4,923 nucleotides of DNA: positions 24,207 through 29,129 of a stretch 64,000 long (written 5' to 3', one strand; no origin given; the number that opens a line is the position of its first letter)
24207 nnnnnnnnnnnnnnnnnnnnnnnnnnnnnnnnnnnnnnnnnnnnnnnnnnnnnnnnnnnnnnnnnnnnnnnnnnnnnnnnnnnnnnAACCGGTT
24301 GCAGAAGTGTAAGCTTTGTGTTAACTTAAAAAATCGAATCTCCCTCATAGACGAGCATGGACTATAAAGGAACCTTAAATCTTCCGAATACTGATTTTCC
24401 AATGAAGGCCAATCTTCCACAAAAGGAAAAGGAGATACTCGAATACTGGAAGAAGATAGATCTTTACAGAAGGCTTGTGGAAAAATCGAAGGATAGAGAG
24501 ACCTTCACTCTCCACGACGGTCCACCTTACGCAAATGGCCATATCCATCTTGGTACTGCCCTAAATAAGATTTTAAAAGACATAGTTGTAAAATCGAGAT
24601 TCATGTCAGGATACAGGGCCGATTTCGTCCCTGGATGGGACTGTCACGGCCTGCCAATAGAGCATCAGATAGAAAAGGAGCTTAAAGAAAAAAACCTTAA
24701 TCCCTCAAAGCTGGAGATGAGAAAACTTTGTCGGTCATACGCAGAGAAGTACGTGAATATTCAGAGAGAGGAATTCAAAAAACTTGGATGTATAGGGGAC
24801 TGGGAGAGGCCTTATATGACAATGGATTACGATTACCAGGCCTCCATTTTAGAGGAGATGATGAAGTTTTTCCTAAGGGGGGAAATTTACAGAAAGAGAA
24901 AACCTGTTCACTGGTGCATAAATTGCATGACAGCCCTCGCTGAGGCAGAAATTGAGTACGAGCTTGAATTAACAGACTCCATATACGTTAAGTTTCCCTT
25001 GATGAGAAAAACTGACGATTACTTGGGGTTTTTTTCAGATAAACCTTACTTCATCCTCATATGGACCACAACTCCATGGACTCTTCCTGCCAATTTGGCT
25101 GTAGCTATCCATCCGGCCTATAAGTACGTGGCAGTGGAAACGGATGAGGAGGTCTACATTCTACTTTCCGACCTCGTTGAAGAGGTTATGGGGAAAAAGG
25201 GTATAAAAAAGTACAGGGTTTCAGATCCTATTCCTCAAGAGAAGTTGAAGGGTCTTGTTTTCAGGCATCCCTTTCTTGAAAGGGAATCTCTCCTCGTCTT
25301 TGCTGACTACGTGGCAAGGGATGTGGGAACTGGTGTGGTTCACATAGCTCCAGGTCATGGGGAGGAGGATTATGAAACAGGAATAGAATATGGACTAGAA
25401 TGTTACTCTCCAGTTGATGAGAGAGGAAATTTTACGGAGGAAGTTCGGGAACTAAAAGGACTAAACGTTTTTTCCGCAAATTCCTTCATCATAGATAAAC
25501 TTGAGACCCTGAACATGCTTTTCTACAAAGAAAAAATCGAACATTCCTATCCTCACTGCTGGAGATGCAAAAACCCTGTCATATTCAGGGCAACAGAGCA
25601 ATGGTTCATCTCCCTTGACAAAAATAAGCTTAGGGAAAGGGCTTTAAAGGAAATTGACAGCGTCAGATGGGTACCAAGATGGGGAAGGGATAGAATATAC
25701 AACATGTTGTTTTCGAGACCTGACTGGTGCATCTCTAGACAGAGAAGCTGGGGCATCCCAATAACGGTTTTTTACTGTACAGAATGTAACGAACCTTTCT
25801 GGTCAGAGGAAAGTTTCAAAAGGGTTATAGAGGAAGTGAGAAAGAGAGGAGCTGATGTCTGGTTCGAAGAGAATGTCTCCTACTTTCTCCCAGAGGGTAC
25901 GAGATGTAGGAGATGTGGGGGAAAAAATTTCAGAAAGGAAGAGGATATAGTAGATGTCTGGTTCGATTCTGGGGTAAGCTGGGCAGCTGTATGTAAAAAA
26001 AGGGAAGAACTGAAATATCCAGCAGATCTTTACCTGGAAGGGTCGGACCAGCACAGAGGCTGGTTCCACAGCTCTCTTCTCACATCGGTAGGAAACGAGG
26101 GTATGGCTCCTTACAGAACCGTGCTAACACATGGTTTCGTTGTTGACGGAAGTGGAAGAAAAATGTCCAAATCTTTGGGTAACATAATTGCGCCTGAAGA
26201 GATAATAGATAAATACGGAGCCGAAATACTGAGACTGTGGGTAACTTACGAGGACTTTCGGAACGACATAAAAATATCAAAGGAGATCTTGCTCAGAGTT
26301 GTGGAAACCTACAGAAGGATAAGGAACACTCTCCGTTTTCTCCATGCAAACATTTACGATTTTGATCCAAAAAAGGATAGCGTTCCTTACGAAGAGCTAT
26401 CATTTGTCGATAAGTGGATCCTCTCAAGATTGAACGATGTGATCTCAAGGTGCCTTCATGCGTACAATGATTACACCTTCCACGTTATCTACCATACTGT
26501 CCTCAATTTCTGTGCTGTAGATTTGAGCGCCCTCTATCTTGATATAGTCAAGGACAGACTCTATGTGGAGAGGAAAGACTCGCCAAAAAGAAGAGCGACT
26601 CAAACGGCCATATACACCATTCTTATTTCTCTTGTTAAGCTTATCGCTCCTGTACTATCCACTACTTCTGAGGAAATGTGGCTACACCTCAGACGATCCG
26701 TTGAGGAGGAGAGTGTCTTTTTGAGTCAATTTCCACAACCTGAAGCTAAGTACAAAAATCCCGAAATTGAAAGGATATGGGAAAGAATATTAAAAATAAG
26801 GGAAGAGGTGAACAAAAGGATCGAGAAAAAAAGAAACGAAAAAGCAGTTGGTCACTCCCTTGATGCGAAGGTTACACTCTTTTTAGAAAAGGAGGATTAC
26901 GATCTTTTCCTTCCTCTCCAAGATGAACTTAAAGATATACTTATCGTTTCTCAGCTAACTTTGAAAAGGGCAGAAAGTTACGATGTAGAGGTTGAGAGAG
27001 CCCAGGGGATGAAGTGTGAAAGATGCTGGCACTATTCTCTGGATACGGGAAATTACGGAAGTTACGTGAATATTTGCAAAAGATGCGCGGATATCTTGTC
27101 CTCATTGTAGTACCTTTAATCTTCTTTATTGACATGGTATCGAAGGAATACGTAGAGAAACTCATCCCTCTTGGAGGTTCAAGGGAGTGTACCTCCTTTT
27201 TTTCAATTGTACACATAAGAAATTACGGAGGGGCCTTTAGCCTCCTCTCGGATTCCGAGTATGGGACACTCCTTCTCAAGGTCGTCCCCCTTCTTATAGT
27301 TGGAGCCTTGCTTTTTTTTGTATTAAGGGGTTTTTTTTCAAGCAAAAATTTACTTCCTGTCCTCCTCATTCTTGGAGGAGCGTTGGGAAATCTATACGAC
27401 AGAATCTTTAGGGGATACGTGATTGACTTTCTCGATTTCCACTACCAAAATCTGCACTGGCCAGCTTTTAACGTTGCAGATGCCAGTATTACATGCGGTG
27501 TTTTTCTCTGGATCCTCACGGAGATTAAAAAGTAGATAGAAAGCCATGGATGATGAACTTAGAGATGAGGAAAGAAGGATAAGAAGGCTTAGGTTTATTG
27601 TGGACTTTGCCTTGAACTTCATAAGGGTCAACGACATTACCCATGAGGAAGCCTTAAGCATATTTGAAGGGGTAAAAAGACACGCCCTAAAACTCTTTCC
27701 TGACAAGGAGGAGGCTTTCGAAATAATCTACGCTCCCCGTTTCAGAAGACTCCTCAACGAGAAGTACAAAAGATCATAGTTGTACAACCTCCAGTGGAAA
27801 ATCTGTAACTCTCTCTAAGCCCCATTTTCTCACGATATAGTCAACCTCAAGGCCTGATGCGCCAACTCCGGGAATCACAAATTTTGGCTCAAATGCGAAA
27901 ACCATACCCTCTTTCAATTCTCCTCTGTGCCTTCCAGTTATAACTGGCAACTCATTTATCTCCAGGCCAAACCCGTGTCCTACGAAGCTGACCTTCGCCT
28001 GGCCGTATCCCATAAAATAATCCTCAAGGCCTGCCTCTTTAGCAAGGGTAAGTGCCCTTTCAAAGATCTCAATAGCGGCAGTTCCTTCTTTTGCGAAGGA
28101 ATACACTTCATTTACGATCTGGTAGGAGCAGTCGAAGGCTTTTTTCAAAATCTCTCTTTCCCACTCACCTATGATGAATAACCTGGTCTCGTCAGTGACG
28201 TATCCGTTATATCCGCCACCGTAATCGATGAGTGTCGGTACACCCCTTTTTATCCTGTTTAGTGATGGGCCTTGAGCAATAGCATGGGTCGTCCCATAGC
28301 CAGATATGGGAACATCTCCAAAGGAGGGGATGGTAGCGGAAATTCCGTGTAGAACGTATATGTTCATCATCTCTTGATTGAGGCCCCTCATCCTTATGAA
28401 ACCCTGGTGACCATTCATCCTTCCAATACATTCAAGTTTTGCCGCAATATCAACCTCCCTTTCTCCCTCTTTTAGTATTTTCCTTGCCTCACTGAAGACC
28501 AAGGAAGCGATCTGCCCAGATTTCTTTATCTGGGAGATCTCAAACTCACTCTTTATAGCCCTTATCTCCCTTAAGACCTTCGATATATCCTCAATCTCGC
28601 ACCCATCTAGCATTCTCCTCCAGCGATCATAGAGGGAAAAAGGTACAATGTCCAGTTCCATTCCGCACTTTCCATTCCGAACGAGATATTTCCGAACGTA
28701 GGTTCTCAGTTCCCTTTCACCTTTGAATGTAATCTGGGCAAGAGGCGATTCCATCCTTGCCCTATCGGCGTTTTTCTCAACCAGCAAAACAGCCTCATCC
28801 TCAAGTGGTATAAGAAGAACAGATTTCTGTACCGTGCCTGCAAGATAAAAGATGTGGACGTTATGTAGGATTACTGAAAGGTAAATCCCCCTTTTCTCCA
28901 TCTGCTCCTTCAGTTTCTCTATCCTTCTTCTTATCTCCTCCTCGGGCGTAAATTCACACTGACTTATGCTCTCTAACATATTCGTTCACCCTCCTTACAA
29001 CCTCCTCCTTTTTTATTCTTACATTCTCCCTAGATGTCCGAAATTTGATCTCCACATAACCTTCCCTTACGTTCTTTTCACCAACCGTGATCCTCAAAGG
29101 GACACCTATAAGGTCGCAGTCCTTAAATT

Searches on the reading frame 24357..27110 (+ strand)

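Call 71: search_protein_families(library=pfam, proteins=[window:24357-27110:+], max_evalue=0.00001)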
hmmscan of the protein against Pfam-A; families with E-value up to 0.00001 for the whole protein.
window:24357-27110:+ (917 aa): 6 families
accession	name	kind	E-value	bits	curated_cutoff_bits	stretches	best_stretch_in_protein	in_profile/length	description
PF00133.28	tRNA-synt_1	-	1.6e-134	449.3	22.7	1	27-641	2-414/414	tRNA synthetases class I (I, L, M and V)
PF08264.19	Anticodon_1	-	4.4e-32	111.4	25.1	1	685-840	1-147/148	Anticodon-binding domain of tRNA ligase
PF09334.17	tRNA-synt_1g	-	1.3e-22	80.6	20.1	1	57-200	8-136/391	tRNA synthetases class I (M)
PF01406.26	tRNA-synt_1e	-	6.2e-08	32.8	27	1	580-647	232-298/301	tRNA synthetases class I (C) catalytic domain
PF01921.24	tRNA-synt_1f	-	5.6e-07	29.2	27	0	592-659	272-339/360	tRNA synthetases class I (K)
PF06827.20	zf-FPG_IleRS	-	6.3e-06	26.4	21.3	1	886-912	3-29/30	Zinc finger found in FPG and IleRS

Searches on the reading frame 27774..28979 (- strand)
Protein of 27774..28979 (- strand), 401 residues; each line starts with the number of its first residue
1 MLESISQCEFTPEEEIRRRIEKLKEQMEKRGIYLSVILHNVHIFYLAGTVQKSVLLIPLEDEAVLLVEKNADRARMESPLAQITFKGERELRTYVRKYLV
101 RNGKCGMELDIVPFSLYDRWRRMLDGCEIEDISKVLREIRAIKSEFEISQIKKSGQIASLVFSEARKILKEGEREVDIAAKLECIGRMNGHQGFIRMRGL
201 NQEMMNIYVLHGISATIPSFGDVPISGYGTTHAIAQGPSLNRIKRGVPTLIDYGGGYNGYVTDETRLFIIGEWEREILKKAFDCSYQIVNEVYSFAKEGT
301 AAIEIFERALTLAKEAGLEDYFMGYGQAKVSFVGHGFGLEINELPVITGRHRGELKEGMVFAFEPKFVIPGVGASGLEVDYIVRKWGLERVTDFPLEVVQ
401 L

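Call 71: search_protein_families(library=pfam, proteins=[window:27774-28979:-], max_evalue=0.00001)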
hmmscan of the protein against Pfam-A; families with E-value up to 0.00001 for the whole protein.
window:27774-28979:- (401 aa): 2 families
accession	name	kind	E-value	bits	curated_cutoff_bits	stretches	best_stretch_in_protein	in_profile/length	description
PF00557.29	Peptidase_M24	-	3.5e-34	118.9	23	1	150-384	2-207/208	Metallopeptidase family M24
PF01321.24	Creatinase_N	-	3.5e-19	70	22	1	19-142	1-128/128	Creatinase/Prolidase N-terminal domain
